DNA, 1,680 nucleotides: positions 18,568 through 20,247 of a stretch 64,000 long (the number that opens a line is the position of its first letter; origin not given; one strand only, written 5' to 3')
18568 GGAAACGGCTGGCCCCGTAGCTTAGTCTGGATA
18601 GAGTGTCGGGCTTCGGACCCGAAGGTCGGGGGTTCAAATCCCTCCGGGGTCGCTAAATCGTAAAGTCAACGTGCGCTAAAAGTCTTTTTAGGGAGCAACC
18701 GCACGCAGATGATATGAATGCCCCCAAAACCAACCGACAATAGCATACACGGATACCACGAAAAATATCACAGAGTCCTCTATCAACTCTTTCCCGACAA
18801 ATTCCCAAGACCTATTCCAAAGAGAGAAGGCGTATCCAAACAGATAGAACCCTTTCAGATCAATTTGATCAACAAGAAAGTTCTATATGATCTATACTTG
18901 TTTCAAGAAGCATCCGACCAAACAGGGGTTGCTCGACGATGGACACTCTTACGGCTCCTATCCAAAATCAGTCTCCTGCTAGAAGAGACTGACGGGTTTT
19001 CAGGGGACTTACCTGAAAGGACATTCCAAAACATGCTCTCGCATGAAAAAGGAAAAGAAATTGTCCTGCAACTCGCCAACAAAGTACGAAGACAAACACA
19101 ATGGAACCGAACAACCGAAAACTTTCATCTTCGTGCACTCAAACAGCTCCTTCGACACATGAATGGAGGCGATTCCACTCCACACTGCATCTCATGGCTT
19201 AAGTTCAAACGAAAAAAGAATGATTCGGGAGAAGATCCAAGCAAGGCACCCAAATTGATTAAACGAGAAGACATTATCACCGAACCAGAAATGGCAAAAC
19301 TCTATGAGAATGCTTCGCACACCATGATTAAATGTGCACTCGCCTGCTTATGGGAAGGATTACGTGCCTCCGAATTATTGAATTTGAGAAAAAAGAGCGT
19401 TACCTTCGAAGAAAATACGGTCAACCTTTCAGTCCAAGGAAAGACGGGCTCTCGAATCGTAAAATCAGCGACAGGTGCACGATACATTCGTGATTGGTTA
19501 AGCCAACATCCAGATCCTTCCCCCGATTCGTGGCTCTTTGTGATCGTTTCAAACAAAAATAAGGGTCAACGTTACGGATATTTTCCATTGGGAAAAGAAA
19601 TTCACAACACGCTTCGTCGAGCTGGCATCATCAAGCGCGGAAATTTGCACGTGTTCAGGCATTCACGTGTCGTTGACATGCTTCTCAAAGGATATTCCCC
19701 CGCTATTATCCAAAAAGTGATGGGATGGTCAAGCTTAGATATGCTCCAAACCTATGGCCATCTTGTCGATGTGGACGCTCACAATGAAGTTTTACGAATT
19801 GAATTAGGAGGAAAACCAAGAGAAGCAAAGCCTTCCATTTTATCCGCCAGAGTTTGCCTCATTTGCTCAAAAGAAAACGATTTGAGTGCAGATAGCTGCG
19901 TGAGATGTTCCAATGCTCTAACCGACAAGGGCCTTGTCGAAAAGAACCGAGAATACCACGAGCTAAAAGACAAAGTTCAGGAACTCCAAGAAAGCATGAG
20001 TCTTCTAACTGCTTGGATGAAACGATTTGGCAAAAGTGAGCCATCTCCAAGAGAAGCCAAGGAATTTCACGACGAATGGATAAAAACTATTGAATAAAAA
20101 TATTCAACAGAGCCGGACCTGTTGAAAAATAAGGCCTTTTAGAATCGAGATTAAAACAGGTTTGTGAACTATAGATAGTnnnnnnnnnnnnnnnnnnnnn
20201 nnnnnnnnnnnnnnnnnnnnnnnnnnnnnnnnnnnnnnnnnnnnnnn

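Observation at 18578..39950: tRNA-Arg(TCG)-targeted integrase and a roughly 21-kb low-GC accessory island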

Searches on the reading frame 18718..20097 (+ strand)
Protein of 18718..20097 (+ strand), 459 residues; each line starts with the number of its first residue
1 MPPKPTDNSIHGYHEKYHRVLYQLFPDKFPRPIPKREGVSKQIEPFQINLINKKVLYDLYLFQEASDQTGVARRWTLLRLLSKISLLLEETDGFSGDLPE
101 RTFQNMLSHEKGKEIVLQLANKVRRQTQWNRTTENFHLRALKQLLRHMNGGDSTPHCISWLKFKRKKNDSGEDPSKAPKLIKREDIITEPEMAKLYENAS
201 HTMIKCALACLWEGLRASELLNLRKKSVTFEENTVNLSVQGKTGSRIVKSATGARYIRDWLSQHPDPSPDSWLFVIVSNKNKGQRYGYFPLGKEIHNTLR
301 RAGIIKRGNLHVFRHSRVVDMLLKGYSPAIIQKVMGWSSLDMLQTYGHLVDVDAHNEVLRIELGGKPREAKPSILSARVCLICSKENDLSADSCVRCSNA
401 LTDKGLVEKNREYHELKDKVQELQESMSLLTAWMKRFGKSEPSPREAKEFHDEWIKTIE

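Call 7: search_protein_families(library=pfam, proteins=[window:18718-20097:+], max_evalue=0.01)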
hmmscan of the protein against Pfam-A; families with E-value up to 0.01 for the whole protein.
window:18718-20097:+ (459 aa): 1 family
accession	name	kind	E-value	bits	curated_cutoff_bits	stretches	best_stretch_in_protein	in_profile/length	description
PF00589.27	Phage_integrase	-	4.8e-19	69.2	27.1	1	188-349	4-168/172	Phage integrase family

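Call 18: find_encoding_contigs(protein=window:18718-20097:+, flank=10000, max_places=10)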
Protein window:18718-20097:+ (459 aa): 1 contig read that carries it; 1 place shown.
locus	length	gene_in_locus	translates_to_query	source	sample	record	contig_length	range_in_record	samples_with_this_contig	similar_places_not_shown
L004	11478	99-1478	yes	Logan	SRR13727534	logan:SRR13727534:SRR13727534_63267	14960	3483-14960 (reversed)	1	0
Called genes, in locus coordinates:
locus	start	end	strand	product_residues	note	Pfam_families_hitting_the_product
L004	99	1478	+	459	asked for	PF00589:Phage_integrase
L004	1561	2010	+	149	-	-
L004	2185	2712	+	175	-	PF01073:3Beta_HSD (weak), PF05368:NmrA (faint), PF13460:NAD_binding_10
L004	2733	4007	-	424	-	PF12704:MacB_PCD, PF02687:FtsX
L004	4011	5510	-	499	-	PF02883:Alpha_adaptinC2 (faint), PF10633:NPCBM_assoc (faint)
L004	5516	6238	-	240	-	PF02463:SMC_N (faint), PF00005:ABC_tran, PF13304:AAA_21 (faint)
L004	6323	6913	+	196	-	PF09339:HTH_IclR (weak), PF12802:MarR_2 (weak), PF24034:DUF7343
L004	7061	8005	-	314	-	-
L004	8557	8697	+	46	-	-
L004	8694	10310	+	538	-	-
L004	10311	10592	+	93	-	-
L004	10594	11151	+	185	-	-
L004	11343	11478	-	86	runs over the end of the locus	PF01638:HxlR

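Call 22: find_homologous_proteins(query=window:18718-20097:+, max_evalue=0.00001)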
Query window:18718-20097:+ (459 aa): 11 proteins with E <= 0.00001 among 4581 candidates.
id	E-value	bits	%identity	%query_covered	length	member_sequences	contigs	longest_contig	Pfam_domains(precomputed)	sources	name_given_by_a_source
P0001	0.0e+0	1059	100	100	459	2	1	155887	PF00589.28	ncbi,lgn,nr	ncbi:MAG: site-specific integrase [Candidatus Diapherotrites archaeon]|nr:site-specific integrase [C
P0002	8.5e-190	649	62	100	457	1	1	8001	PF00589.28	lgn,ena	-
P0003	1.0e-189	649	62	100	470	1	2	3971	PF00589.28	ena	-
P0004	1.5e-157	543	59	88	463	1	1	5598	PF00589.28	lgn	-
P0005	1.0e-154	534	58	87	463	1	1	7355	PF00589.28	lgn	-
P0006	4.2e-75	271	37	93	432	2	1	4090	PF00589.28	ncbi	-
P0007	1.3e-74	270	37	94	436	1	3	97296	PF00589.28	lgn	-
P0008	1.1e-24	105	31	60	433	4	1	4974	PF00589.28,PF22823.3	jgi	-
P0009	1.1e-14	72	28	56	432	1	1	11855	PF00589.28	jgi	jgi:site-specific recombinase XerD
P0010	7.6e-10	56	24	65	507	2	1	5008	PF00589.28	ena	-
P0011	2.2e-6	45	31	34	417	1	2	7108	PF13356.13,PF00589.28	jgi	jgi:integrase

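Call 23: find_encoding_contigs(protein=P0007, flank=10000, max_places=4)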
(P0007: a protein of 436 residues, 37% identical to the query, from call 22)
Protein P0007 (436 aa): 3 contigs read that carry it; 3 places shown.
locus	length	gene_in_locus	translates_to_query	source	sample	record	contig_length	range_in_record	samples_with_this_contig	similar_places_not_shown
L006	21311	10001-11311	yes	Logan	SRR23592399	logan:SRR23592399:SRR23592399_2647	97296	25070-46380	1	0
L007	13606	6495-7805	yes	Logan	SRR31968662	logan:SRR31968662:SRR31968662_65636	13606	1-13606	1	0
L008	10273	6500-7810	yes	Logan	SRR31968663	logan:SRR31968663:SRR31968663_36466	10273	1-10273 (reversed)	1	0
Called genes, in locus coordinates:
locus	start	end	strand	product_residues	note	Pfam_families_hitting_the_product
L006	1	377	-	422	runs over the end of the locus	PF27218:MJ0043_C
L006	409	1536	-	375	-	PF00578:AhpC-TSA, PF08534:Redoxin, PF13905:Thioredoxin_8, PF17991:Thioredoxin_10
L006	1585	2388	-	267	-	PF06182:ABC2_membrane_6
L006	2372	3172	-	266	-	PF06182:ABC2_membrane_6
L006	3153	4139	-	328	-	PF00005:ABC_tran, PF13304:AAA_21 (weak), PF13732:DrrA1-3_C (faint)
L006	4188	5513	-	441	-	PF18195:GatD_N, PF00710:Asparaginase, PF17763:Asparaginase_C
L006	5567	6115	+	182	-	PF13563:2_5_RNA_ligase2, PF02834:LigT_PEase (faint)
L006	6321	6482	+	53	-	PF02201:SWIB (faint)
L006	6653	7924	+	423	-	-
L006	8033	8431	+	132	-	PF01521:Fe-S_biosyn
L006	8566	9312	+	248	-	-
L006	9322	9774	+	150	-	PF00578:AhpC-TSA, PF08534:Redoxin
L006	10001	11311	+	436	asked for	PF00589:Phage_integrase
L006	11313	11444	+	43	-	-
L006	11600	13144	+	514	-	-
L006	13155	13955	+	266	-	-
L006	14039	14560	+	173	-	PF01978:TrmB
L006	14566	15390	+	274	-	PF05168:HEPN (weak)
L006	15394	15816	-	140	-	PF01850:PIN (weak), PF13470:PIN_3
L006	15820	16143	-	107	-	PF04014:MazE_antitoxin (weak)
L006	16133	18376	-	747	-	PF10412:TrwB_AAD_bind (faint), PF01935:DUF87, PF12846:AAA_10, PF19044:P-loop_TraG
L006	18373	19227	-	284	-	PF12666:PrgI (weak), PF26593:TraC-like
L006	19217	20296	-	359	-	PF19590:TrbL_3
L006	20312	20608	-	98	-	PF04956:TrbC, PF18895:T4SS_pilin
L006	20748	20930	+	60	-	-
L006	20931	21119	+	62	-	-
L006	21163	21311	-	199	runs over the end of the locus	-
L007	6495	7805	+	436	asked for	PF00589:Phage_integrase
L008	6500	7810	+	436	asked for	PF00589:Phage_integrase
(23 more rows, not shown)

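Call 24: find_encoding_contigs(protein=P0002, flank=10000, max_places=4)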
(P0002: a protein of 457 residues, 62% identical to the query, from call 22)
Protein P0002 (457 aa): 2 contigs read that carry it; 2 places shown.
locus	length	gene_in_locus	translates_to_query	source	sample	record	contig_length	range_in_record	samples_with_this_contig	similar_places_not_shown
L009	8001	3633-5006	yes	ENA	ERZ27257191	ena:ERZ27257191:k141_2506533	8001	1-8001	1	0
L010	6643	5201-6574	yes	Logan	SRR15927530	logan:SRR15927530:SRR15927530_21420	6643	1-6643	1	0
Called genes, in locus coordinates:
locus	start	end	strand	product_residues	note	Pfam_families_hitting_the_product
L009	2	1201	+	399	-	?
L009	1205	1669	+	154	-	-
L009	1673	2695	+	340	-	-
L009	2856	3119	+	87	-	-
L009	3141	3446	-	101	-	-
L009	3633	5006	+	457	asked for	PF00589:Phage_integrase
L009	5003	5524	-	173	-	-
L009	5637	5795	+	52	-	-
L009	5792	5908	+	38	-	-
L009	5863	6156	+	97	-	-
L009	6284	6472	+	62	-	-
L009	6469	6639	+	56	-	-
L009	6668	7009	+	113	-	-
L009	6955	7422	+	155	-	-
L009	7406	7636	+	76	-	-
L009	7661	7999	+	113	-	?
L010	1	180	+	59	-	?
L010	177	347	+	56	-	-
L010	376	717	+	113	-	-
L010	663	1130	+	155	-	-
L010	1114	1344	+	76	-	-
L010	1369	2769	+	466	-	PF27228:MTBMA_p00010_2nd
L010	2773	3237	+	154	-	-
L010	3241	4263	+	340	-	-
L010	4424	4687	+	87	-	-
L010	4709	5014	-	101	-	-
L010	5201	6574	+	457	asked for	PF00589:Phage_integrase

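Call 44: search_solved_structures(query=window:18718-20097:+, max_evalue=0.001)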
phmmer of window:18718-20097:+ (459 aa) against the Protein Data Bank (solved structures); distinct sequences matched with E-value up to 0.001: 3.
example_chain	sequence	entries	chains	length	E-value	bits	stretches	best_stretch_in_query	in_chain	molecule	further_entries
4a8e_A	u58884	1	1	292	2.8e-11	46.1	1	157-348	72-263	PROBABLE TYROSINE RECOMBINASE XERC-LIKE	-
5hxy_A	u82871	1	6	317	1.3e-09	40.6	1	186-352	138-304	Tyrosine recombinase XerA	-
5jjv_A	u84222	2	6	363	1.5e-05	27.2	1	197-349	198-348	Tyrosine recombinase XerH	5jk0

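Call 49: find_related_loci(query=A1, collection=viral_contigs, flank=10000)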
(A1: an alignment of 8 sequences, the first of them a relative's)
Query A1 (459 aa) in viral_contigs; peptide patterns used: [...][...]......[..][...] (x = any residue, [..] = any of these).
26 stretches matched a pattern; 11 encode a relative of the query (tblastn E <= 1e-3); 11 distinct loci.
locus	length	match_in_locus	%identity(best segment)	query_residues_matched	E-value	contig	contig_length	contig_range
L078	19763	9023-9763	32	155-406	1e-26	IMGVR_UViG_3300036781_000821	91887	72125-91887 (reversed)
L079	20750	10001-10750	30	179-426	1e-25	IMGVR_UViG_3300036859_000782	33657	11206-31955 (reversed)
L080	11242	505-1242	30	141-398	5e-25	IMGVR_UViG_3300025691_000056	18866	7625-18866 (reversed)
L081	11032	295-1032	30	141-398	3e-25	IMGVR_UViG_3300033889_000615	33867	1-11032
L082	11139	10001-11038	27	42-426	3e-20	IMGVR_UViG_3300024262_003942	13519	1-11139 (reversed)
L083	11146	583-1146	29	214-406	3e-14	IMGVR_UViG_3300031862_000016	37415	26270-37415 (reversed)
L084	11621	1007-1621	24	130-348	3e-6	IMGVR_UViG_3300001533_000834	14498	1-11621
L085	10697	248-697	27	208-349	7e-6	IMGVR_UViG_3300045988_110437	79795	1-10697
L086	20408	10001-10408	28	202-346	3e-5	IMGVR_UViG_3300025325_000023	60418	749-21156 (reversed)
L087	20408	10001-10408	28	202-346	3e-5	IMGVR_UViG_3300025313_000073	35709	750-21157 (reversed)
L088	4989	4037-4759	22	113-347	6e-4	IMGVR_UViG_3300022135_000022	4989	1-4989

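Call 51: find_related_loci(query=A2, collection=metagenome_contigs, flank=10000)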
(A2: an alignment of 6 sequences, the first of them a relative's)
Query A2 (459 aa) in metagenome_contigs; peptide patterns used: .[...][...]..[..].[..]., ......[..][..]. (x = any residue, [..] = any of these).
20 stretches matched a pattern, but none encodes a relative of the query by tblastn (E <= 1e-3).

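Call 55: search_protein_families(library=pfam, proteins=[L010:1369-2769:+, L006:11600-13144:+, L006:13155-13955:+, L009:3141-3446:-, L010:3241-4263:+, L010:2773-3237:+], max_evalue=0.01)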
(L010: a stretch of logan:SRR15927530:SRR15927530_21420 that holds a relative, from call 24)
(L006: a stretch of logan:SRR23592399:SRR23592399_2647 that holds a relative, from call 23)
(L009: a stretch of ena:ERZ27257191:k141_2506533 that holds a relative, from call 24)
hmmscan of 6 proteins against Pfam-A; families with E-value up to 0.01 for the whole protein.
L010:1369-2769:+ (466 aa): 0 families

L006:11600-13144:+ (514 aa): 0 families

L006:13155-13955:+ (266 aa): 0 families

L009:3141-3446:- (101 aa): 0 families

L010:3241-4263:+ (340 aa): 4 families
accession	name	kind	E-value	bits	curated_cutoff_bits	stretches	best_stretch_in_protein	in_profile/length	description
PF05707.18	Zot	-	0.00028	20.8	20.3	1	96-176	69-148/197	Zonular occludens toxin (Zot)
PF00005.33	ABC_tran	-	0.0013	19.8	25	1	52-100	10-52/137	ABC transporter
PF05729.18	NACHT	-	0.0062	16.8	26.7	0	55-86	2-33/167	NACHT domain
PF13401.12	AAA_22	-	0.0092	16.7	27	0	52-88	4-33/130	AAA domain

L010:2773-3237:+ (154 aa): 0 families

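Call 73: search_protein_families(library=ncbifam, proteins=[window:18718-20097:+], max_evalue=0.001)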
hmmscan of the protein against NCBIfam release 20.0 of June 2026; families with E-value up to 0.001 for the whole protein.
window:18718-20097:+ (459 aa): 8 families
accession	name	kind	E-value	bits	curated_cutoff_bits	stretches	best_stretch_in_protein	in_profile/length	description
NF040815.2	recomb_XerA_Arch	equivalog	1.7e-19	70.5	220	1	160-355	71-260/263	site-specific tyrosine recombinase/integron integrase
TIGR02224.1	recomb_XerC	equivalog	6.6e-12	45.4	335.15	1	178-349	94-277/295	tyrosine recombinase XerC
TIGR02225.1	recomb_XerD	equivalog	2.5e-10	40.2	329.6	1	176-350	99-275/290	site-specific tyrosine recombinase XerD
NF002331.0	PRK01287.1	subfamily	4.8e-09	35.6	371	1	208-348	168-311/365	site-specific tyrosine recombinase XerC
TIGR02249.1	integrase_gron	subfamily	3.8e-08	33.1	265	1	293-354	244-305/315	integron integrase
NF001399.0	PRK00283.1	subfamily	4.2e-08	32.8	279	1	128-350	67-284/300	tyrosine recombinase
NF003462.0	PRK05084.1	equivalog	8.5e-05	21.4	267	1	211-360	205-355/360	tyrosine recombinase XerS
NF011946.0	PRK15417.1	equivalog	0.00024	20.4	435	0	297-354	263-320/337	integron integrase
